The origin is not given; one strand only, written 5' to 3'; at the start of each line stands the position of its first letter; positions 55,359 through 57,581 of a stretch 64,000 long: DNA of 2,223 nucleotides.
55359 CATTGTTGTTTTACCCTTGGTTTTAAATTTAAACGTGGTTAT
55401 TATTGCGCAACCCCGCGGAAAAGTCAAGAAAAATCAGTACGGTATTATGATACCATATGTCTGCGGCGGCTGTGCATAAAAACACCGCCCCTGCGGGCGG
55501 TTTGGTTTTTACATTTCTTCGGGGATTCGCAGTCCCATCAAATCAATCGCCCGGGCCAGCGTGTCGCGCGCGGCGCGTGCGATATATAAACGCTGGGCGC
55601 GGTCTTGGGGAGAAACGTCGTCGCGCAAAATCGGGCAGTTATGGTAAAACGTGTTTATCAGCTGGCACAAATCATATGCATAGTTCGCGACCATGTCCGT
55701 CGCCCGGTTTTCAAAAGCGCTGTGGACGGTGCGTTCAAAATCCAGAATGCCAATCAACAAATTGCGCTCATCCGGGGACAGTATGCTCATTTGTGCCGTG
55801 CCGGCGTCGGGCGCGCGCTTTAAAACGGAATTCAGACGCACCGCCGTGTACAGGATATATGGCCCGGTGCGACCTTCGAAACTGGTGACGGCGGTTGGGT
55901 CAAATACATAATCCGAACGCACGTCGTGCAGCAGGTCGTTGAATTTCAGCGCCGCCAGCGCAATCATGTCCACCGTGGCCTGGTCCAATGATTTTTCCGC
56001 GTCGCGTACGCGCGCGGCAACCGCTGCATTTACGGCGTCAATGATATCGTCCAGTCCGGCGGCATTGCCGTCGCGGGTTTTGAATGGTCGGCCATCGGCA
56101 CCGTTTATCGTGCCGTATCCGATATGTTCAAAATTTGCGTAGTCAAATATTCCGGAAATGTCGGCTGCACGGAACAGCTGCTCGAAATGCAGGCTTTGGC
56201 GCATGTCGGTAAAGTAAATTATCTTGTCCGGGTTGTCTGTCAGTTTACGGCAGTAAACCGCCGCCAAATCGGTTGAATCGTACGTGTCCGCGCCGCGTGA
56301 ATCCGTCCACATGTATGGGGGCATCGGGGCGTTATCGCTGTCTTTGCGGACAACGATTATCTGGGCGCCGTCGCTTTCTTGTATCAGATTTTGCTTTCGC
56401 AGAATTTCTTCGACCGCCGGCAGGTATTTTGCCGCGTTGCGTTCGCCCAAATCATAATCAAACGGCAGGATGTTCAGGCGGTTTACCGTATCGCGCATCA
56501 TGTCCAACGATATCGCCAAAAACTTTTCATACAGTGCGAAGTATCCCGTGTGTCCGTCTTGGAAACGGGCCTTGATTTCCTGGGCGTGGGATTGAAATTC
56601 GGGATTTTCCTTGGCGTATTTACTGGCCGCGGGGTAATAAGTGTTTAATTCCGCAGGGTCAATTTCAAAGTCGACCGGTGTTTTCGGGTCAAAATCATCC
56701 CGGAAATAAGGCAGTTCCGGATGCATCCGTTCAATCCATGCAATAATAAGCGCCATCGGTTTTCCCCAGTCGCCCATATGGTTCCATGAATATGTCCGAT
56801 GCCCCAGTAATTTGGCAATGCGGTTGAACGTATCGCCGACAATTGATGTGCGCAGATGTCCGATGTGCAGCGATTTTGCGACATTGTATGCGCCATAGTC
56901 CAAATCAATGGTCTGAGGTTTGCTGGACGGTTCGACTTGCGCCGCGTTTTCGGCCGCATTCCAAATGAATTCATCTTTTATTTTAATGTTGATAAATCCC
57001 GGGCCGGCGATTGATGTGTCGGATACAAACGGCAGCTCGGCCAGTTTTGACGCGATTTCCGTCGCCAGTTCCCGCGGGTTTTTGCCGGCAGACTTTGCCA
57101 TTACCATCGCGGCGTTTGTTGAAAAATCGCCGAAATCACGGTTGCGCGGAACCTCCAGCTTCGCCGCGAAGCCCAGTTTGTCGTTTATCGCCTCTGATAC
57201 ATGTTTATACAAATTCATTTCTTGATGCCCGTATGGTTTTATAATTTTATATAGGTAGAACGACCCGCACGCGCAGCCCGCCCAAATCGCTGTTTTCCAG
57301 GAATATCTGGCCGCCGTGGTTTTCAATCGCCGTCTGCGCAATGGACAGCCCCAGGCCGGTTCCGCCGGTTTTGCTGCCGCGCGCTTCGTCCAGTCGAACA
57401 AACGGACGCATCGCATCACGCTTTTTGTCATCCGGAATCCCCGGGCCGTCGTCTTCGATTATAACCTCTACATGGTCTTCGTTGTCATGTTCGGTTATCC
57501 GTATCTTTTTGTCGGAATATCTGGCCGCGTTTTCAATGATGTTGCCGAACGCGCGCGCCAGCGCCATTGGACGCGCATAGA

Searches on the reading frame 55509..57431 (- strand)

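Call 52: search_protein_families(library=pfam, proteins=[window:55509-57431:-], max_evalue=0.00001)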
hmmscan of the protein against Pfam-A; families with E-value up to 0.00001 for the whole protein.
window:55509-57431:- (640 aa): 3 families
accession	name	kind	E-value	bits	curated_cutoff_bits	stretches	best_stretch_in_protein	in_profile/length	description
PF00750.26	tRNA-synt_1d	-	4e-57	194.2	23.3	1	168-511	15-348/349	tRNA synthetases class I (R), catalytic domain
PF05746.21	DALR_1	-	1.6e-23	83.4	22.3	1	526-640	1-117/117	DALR anticodon binding domain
PF03485.21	Arg_tRNA_synt_N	-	1.5e-21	77.2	21.5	1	76-151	5-85/85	Arginyl tRNA synthetase N terminal domain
